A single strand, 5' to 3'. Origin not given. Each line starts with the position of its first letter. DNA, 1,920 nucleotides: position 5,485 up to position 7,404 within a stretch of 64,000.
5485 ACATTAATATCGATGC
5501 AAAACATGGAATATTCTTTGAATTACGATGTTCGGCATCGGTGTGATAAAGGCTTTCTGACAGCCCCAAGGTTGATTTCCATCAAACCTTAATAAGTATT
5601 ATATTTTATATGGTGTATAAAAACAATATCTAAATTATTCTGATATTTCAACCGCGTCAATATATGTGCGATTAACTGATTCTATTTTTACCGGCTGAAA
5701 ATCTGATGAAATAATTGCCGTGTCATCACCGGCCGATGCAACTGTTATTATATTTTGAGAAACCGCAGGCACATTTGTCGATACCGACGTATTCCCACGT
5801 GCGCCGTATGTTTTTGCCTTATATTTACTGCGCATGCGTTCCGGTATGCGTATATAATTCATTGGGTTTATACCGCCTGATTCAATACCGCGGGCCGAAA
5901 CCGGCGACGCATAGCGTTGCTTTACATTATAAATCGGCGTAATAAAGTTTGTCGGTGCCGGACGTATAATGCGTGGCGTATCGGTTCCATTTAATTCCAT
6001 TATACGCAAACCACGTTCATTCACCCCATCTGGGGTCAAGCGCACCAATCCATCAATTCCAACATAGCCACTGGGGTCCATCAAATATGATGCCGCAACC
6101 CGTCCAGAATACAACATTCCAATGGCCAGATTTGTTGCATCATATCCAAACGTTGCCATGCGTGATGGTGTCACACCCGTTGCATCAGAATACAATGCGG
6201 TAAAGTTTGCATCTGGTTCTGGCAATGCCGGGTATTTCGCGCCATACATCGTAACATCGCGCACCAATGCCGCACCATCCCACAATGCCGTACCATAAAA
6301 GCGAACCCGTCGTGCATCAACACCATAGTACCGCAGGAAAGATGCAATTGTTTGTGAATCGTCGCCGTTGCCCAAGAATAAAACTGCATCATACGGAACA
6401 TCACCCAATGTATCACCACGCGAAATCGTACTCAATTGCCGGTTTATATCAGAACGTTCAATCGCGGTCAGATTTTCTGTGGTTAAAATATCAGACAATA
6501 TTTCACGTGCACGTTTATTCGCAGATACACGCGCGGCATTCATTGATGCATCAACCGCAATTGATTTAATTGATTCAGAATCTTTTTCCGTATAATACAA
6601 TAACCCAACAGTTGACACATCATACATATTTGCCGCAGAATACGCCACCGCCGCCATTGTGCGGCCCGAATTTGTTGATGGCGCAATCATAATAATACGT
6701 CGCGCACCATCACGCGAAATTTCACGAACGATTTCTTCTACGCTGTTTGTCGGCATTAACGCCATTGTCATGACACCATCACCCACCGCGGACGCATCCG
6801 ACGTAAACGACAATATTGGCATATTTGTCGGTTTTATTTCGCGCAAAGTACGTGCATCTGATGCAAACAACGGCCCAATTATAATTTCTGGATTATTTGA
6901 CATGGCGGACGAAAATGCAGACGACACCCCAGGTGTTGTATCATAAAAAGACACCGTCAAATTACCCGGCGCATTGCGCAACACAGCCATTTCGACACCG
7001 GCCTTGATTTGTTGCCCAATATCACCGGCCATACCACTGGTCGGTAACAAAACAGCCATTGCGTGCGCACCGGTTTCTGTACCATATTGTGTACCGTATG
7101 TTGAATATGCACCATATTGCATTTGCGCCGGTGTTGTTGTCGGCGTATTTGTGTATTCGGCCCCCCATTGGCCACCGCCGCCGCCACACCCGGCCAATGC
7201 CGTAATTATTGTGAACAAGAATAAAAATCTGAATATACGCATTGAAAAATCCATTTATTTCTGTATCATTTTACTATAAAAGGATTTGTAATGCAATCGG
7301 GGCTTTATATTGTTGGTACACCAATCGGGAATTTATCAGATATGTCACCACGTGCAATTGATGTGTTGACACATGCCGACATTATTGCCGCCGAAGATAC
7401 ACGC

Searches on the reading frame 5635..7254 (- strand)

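Call 7: search_protein_families(library=pfam, proteins=[window:5635-7254:-], max_evalue=0.01)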
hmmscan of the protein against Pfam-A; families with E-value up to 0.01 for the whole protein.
window:5635-7254:- (539 aa): 2 families
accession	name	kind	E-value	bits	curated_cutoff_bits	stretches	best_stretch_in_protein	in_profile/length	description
PF04348.19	LppC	-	4.9e-10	39.1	28.8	1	65-203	220-365/563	LppC putative lipoprotein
PF13458.12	Peripla_BP_6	-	1.4e-09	38.5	31.7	1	67-377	5-289/343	Periplasmic binding protein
